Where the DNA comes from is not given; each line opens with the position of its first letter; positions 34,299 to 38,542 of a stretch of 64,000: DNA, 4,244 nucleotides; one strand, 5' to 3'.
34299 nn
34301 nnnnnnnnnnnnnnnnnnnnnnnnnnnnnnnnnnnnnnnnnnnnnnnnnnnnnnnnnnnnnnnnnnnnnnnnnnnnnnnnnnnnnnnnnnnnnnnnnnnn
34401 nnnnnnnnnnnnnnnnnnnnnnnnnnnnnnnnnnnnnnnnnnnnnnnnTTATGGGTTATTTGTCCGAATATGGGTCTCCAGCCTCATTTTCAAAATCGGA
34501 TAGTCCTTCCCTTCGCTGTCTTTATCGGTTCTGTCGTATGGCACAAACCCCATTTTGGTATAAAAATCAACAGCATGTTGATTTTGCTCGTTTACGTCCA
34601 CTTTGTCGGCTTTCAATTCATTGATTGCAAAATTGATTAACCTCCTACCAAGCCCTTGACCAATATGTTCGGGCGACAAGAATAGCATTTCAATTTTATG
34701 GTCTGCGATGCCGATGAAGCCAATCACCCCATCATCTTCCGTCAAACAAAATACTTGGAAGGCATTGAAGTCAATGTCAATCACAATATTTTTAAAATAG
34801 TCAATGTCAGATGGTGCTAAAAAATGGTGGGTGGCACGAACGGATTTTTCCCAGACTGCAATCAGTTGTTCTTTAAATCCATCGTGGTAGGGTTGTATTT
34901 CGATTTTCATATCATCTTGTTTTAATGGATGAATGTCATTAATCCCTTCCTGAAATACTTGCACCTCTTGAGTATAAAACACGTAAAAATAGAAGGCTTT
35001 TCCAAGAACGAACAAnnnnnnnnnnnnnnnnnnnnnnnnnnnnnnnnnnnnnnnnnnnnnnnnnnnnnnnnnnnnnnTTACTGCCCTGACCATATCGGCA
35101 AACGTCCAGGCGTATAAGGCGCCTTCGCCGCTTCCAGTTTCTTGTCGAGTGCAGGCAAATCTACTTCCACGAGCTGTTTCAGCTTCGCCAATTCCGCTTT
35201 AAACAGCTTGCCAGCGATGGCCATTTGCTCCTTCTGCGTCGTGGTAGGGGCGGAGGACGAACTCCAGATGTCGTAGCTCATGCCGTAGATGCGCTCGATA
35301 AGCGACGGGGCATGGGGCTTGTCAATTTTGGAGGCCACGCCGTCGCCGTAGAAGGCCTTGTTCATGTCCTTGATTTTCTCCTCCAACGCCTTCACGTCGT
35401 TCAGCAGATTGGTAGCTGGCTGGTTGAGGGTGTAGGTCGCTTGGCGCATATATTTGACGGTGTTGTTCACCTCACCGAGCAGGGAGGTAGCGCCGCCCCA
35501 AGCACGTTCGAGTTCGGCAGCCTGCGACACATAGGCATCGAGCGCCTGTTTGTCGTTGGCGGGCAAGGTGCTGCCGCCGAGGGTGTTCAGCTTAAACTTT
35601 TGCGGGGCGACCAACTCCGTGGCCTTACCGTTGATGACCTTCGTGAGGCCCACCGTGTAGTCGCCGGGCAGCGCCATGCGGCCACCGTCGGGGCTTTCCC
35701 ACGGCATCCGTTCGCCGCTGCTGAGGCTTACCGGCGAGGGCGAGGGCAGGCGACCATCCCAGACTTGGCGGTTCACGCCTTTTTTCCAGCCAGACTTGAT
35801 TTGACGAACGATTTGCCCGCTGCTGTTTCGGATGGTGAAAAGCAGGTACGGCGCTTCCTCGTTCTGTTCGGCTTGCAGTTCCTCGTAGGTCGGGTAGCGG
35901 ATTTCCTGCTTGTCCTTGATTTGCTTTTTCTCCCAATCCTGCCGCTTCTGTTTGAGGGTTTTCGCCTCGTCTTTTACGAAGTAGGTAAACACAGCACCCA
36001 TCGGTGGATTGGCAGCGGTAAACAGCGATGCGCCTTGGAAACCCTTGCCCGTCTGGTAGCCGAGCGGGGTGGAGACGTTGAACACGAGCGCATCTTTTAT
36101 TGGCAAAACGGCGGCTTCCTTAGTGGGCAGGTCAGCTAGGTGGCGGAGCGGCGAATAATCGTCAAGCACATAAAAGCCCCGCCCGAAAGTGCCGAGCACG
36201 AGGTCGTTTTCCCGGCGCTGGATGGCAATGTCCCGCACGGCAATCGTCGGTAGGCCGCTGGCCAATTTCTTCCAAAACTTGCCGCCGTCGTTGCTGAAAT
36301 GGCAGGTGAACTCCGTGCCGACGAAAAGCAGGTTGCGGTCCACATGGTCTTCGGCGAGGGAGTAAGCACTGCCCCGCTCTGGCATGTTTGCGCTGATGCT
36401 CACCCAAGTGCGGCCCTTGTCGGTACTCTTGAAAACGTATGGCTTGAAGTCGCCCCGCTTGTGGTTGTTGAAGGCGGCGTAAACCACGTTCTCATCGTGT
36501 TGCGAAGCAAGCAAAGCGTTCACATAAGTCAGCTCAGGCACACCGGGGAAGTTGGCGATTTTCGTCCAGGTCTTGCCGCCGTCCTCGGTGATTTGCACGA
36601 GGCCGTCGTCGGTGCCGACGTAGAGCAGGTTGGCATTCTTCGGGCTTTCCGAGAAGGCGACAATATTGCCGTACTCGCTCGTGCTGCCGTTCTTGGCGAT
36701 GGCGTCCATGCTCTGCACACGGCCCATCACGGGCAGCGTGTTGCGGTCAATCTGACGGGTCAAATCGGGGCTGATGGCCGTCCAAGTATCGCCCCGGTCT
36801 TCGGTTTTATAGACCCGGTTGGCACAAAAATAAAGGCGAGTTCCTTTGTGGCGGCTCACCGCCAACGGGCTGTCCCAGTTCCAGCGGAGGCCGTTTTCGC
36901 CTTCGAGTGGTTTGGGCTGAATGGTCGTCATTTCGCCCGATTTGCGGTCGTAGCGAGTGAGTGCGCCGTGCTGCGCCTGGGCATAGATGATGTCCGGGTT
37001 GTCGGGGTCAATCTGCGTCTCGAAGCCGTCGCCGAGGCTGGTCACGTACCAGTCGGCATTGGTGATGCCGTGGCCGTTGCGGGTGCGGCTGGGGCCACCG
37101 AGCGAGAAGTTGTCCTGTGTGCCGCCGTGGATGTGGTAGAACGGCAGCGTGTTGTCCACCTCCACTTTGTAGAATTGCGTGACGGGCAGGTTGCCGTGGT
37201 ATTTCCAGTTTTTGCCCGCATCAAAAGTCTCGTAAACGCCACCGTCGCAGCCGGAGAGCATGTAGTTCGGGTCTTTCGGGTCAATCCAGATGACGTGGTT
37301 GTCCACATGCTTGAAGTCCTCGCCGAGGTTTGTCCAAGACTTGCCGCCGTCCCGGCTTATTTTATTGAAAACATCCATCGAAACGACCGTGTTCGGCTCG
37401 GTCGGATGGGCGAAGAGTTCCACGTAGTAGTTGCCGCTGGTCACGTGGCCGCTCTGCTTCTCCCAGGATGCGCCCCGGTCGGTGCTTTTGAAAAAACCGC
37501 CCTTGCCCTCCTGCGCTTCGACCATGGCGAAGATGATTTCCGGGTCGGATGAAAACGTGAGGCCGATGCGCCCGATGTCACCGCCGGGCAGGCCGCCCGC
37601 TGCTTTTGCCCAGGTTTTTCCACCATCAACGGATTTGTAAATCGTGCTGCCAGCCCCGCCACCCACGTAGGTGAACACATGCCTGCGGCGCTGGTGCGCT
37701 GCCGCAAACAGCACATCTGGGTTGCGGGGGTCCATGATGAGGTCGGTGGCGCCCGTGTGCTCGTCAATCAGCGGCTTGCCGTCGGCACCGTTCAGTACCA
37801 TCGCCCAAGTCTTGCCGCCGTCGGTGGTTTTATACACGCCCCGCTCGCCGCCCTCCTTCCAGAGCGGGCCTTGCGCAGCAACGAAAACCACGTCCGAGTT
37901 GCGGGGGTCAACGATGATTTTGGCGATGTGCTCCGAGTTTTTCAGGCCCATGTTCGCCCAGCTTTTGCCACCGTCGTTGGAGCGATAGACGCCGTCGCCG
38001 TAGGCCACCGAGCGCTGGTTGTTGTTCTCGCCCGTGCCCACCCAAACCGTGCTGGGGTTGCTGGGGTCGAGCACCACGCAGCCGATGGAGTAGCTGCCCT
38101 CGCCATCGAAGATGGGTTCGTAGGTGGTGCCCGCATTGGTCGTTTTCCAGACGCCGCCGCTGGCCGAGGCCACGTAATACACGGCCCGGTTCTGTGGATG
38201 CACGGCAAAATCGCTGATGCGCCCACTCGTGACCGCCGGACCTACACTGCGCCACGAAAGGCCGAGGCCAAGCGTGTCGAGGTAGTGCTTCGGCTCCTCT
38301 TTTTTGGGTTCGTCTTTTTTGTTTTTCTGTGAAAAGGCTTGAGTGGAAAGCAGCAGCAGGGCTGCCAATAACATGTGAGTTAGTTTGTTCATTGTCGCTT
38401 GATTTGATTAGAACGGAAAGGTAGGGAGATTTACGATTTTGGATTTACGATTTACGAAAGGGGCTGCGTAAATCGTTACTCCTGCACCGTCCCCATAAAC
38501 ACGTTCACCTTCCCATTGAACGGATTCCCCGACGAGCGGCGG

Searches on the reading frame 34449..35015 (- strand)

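Call 3: search_protein_families(library=pfam, proteins=[window:34449-35015:-], max_evalue=1)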
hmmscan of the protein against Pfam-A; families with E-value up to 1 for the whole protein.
window:34449-35015:- (188 aa): 6 families
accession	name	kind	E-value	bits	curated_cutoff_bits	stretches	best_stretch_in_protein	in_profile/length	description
PF13673.13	Acetyltransf_10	-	2.3e-15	57.1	23.6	1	79-164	24-114/128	Acetyltransferase (GNAT) domain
PF13508.13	Acetyltransf_7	-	1.8e-13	51.1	27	1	87-158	4-83/84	Acetyltransferase (GNAT) domain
PF00583.31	Acetyltransf_1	-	6.1e-12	46.3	20.7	1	82-157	26-116/116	Acetyltransferase (GNAT) family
PF08445.16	FR47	-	0.00035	20.9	22.1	1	107-161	23-81/86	FR47-like protein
PF14542.12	Acetyltransf_CG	-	0.039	14.5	30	1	97-142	11-61/80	GCN5-related N-acetyl-transferase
PF13302.13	Acetyltransf_3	-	0.094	13.9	25.4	1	56-158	31-138/138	Acetyltransferase (GNAT) domain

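Call 4: search_protein_families(library=padloc, proteins=[window:34449-35015:-], max_evalue=1)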
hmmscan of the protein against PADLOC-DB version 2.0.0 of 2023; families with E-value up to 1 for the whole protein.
window:34449-35015:- (188 aa): 0 families

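Call 5: search_protein_families(library=ncbifam, proteins=[window:34449-35015:-], max_evalue=1)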
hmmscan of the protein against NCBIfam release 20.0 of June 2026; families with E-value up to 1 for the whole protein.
window:34449-35015:- (188 aa): 14 families
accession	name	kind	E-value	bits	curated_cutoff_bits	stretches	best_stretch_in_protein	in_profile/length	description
NF007807.0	PRK10514.1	equivalog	2.3e-32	112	134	1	40-180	5-145/147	acetyltransferase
NF007853.0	PRK10562.1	equivalog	3.3e-14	53.3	125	1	43-168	5-131/146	N-acetyltransferase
NF007338.0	PRK09831.1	equivalog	1e-06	28.9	146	1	38-173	4-140/150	GNAT family N-acetyltransferase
TIGR01575.1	rimI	equivalog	1.2e-06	28.7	86.4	1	87-159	32-114/132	ribosomal protein S18-alanine N-acetyltransferase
NF053587.1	SpmdActasePaiA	equivalog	5e-06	26.4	250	1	107-159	92-149/172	spermidine/spermine N(1)-acetyltransferase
TIGR03585.1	PseH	equivalog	0.00032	20.8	93.1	1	113-177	88-155/156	UDP-4-amino-4,6-dideoxy-N-acetyl-beta-L-altrosamine N-acetyltransferase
NF002959.0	PRK03624.1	equivalog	0.00045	19.9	124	1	35-160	4-132/147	GNAT family acetyltransferase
TIGR03448.1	mycothiol_MshD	equivalog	0.00055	19.3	163.1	1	110-162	233-290/294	mycothiol synthase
NF040501.1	resist_ArsN2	equivalog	0.0027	17.3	125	1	87-164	25-108/133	arsenic resistance N-acetyltransferase ArsN2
NF007025.1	PRK09491.1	equivalog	0.003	17.5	173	1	112-158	69-120/145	ribosomal protein S18-alanine N-acetyltransferase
NF010241.0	PRK13688.1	equivalog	0.0078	16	194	1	115-171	90-141/159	N-acetyltransferase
NF005840.0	PRK07757.1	equivalog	0.0083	16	154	1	96-162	52-123/153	N-acetyltransferase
NF040958.1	linco_LnuH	exception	0.0099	15.4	540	1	49-98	73-122/256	lincosamide nucleotidyltransferase Lnu(H)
NF000225.3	AAC_6p_Strep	exception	0.076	12.9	250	1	111-159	72-126/156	aminoglycoside 6'-N-acetyltransferase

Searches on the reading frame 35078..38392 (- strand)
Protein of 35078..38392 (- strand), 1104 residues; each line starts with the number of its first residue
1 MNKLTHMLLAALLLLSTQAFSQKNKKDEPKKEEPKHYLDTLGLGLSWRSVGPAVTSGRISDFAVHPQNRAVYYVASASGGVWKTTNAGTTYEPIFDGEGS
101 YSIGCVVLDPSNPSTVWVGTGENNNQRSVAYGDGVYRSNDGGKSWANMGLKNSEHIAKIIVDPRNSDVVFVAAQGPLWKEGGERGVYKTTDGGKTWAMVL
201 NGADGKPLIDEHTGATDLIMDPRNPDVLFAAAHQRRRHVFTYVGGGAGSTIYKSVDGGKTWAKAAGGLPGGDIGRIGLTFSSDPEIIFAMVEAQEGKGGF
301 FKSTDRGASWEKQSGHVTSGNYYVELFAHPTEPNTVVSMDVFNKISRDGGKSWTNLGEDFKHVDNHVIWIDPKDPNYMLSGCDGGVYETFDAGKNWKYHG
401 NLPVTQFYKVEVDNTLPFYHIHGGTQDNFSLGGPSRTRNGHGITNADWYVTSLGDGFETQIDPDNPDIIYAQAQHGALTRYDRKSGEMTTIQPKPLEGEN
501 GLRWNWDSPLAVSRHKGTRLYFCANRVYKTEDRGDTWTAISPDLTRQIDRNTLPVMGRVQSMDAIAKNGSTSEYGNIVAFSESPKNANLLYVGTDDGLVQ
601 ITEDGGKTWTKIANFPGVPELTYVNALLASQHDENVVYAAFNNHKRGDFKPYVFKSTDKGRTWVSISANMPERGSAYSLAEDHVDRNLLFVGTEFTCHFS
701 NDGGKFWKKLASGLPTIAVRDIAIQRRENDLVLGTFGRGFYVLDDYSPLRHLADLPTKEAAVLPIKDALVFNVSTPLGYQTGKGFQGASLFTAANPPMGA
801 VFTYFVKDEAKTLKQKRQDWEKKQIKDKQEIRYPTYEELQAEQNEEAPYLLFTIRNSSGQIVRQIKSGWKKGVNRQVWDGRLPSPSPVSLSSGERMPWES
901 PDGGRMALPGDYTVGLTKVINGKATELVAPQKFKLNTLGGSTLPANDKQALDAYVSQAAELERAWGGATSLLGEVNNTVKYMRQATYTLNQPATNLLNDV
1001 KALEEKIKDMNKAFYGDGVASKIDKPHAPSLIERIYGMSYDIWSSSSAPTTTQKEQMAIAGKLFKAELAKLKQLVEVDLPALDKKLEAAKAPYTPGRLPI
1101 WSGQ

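Call 52: find_homologous_proteins(query=window:35078-38392:-, max_evalue=1e-50)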
Query window:35078-38392:- (1104 aa): 8000 proteins with E <= 1e-50 among 8000 candidates; the best 120 are listed.
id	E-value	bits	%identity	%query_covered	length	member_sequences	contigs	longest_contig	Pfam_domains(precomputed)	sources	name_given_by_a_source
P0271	0.0e+0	2360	90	100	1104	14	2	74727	PF25852.1,PF24316.2,PF14870.13,PF02012.27,PF15902.13,PF13088.13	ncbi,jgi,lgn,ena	-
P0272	0.0e+0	2267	87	100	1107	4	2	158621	PF25852.1,PF24316.2,PF14870.13,PF02012.27,PF15902.13,PF13088.13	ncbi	-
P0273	0.0e+0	2218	85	97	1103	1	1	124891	PF25852.1,PF14870.13,PF02012.27,PF15902.13,PF13088.13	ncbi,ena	-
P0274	0.0e+0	2213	83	100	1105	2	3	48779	PF25852.1,PF14870.13,PF02012.27,PF15902.13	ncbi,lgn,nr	ncbi:MAG: glycosyl hydrolase [Saprospiraceae bacterium]|nr:glycosyl hydrolase [Saprospiraceae bacter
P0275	0.0e+0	2143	82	100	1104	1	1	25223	PF25852.1,PF14870.13,PF02012.27,PF15902.13,PF13088.13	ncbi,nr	ncbi:MAG: glycosyl hydrolase [Saprospiraceae bacterium]|nr:glycosyl hydrolase [Saprospiraceae bacter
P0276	0.0e+0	2138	87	93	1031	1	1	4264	PF25852.1,PF24316.2,PF14870.13,PF02012.27,PF15902.13,PF13088.13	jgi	jgi:photosystem II stability/assembly factor-like uncharacterized protein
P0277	0.0e+0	2124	80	100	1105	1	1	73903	PF25852.1,PF02012.27,PF15902.13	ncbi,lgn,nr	ncbi:MAG: glycosyl hydrolase [Bacteroidetes bacterium]|nr:glycosyl hydrolase [Bacteroidota bacterium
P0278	0.0e+0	2110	81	100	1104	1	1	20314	PF25852.1,PF24316.2,PF14870.13,PF02012.27,PF15902.13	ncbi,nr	ncbi:MAG: glycosyl hydrolase [Bacteroidetes bacterium]|nr:glycosyl hydrolase [Bacteroidota bacterium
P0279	0.0e+0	2021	77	100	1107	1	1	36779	PF25852.1,PF24316.2,PF14870.13,PF02012.27,PF15902.13,PF13088.13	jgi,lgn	jgi:photosystem II stability/assembly factor-like uncharacterized protein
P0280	0.0e+0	1977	76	99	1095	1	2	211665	PF25852.1,PF14870.13,PF02012.27,PF15902.13,PF13088.13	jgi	jgi:photosystem II stability/assembly factor-like uncharacterized protein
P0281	0.0e+0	1976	76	100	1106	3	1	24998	PF15899.12,PF25852.1,PF24316.2,PF14870.13,PF02012.27,PF15902.13,PF13088.13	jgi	jgi:photosystem II stability/assembly factor-like uncharacterized protein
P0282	0.0e+0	1975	75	100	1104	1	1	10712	PF25852.1,PF14870.13,PF02012.27,PF15902.13,PF13088.13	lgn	-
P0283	0.0e+0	1972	75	99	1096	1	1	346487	PF15899.12,PF25852.1,PF14870.13,PF02012.27,PF15902.13,PF13088.13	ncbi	-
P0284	0.0e+0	1968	76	99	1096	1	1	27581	PF15899.12,PF25852.1,PF14870.13,PF02012.27,PF15902.13,PF13088.13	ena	-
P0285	0.0e+0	1967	76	99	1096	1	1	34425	PF15899.12,PF25852.1,PF14870.13,PF02012.27,PF15902.13,PF13088.13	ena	-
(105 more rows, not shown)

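Call 53: find_encoding_contigs(protein=P0271, flank=10000, max_places=2)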
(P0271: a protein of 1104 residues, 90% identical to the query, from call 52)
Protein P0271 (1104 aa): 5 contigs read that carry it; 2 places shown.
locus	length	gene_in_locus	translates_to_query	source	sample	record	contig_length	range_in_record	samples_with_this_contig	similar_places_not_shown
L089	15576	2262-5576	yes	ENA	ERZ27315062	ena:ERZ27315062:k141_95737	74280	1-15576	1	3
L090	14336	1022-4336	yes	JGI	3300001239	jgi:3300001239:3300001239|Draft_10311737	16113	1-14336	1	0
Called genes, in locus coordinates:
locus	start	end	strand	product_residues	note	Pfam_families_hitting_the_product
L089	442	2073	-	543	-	PF17164:DUF5122, PF18962:Por_Secre_tail (weak)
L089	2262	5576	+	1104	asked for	PF14870:PSII_BNR (faint), PF25852:DUF6242_C (faint), PF02012:BNR (faint), PF13088:BNR_2 (faint), PF15902:Sortilin-Vps10, PF24316:Tli3 (faint)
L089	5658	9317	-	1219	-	-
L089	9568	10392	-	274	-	PF05721:PhyH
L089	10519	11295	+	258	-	PF03372:Exo_endo_phos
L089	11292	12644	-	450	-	PF02113:Peptidase_S13, PF13354:Beta-lactamase2 (faint)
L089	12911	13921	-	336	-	-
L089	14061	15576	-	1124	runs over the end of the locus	PF02310:B12-binding, PF03308:MeaB, PF02492:cobW (weak), PF01642:MM_CoA_mutase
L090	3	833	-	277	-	?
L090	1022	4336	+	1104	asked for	PF14870:PSII_BNR (faint), PF25852:DUF6242_C (faint), PF02012:BNR (faint), PF13088:BNR_2 (faint), PF15902:Sortilin-Vps10, PF24316:Tli3 (faint)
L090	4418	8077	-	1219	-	-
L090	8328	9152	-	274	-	PF05721:PhyH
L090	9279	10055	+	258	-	PF03372:Exo_endo_phos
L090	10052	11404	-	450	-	PF02113:Peptidase_S13, PF13354:Beta-lactamase2 (faint)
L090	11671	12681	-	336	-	-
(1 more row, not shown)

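Call 54: find_encoding_contigs(protein=P0272, flank=10000, max_places=2)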
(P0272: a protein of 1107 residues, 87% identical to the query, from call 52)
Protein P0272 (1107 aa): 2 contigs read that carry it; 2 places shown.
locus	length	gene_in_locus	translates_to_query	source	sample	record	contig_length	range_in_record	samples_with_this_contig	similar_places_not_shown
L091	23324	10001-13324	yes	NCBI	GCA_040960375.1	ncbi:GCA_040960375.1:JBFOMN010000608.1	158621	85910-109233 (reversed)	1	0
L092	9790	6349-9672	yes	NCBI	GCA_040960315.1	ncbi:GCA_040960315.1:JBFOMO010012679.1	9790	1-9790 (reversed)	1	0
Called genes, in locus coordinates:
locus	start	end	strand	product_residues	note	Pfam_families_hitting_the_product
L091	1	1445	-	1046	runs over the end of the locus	PF25852:DUF6242_C (faint), PF02012:BNR (faint), PF13088:BNR_2 (faint), PF14870:PSII_BNR (faint), PF15902:Sortilin-Vps10, PF15899:BNR_6 (faint), PF15902:Sortilin-Vps10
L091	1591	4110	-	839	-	PF00512:HisKA, PF02518:HATPase_c, PF00072:Response_reg, PF12833:HTH_18, PF00165:HTH_AraC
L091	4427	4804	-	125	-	-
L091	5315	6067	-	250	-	-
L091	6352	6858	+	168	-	PF12796:Ank_2 (faint), PF13606:Ank_3 (faint)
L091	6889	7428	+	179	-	PF01812:5-FTHF_cyc-lig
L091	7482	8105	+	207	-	-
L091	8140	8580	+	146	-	PF02627:CMD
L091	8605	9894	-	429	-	-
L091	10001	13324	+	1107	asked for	PF25852:DUF6242_C (faint), PF02012:BNR (faint), PF24316:Tli3 (faint), PF13088:BNR_2 (faint), PF14870:PSII_BNR (faint), PF15902:Sortilin-Vps10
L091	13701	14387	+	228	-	PF01797:Y1_Tnp (faint)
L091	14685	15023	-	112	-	-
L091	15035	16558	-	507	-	PF03321:GH3, PF23571:GH3_M, PF23572:GH3_C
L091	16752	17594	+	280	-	PF01758:SBF, PF13593:SBF_like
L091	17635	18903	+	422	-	PF11013:DUF2851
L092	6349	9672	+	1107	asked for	PF25852:DUF6242_C (faint), PF02012:BNR (faint), PF24316:Tli3 (faint), PF13088:BNR_2 (faint), PF14870:PSII_BNR (faint), PF15902:Sortilin-Vps10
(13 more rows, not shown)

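Call 55: find_encoding_contigs(protein=P0273, flank=10000, max_places=2)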
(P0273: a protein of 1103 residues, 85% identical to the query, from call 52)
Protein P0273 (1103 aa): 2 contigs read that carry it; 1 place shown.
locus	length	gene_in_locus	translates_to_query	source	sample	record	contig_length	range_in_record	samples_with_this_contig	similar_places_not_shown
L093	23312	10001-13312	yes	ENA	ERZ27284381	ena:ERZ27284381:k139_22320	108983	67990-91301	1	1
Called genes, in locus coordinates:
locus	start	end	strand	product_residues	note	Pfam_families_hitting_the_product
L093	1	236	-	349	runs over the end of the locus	PF02775:TPP_enzyme_C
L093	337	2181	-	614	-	PF01558:POR, PF01855:POR_N, PF17147:PFOR_II (weak)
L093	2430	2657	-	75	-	-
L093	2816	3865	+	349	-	PF02463:SMC_N (weak), PF13175:AAA_15, PF13476:AAA_23, PF13304:AAA_21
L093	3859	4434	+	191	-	-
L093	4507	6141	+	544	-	PF07837:FTCD_N, PF02971:FTCD, PF04961:FTCD_C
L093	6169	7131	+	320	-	PF01699:Na_Ca_ex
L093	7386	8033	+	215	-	PF02557:VanY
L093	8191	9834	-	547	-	PF17164:DUF5122, PF18962:Por_Secre_tail (weak)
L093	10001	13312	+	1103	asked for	PF14870:PSII_BNR (faint), PF02012:BNR (faint), PF13088:BNR_2 (faint), PF15902:Sortilin-Vps10 (weak), PF25852:DUF6242_C (faint), PF15902:Sortilin-Vps10 (weak)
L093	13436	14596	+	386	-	PF13173:AAA_14, PF13635:DUF4143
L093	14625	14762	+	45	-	-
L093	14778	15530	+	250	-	PF18015:Acetyltransf_19 (weak), PF13508:Acetyltransf_7 (faint), PF13302:Acetyltransf_3 (weak), PF00583:Acetyltransf_1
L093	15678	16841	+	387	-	PF13506:Glyco_transf_21, PF00535:Glycos_transf_2, PF10111:Glyco_tranf_2_2 (faint), PF13641:Glyco_tranf_2_3, PF13632:Glyco_trans_2_3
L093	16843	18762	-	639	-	PF07676:PD40 (faint)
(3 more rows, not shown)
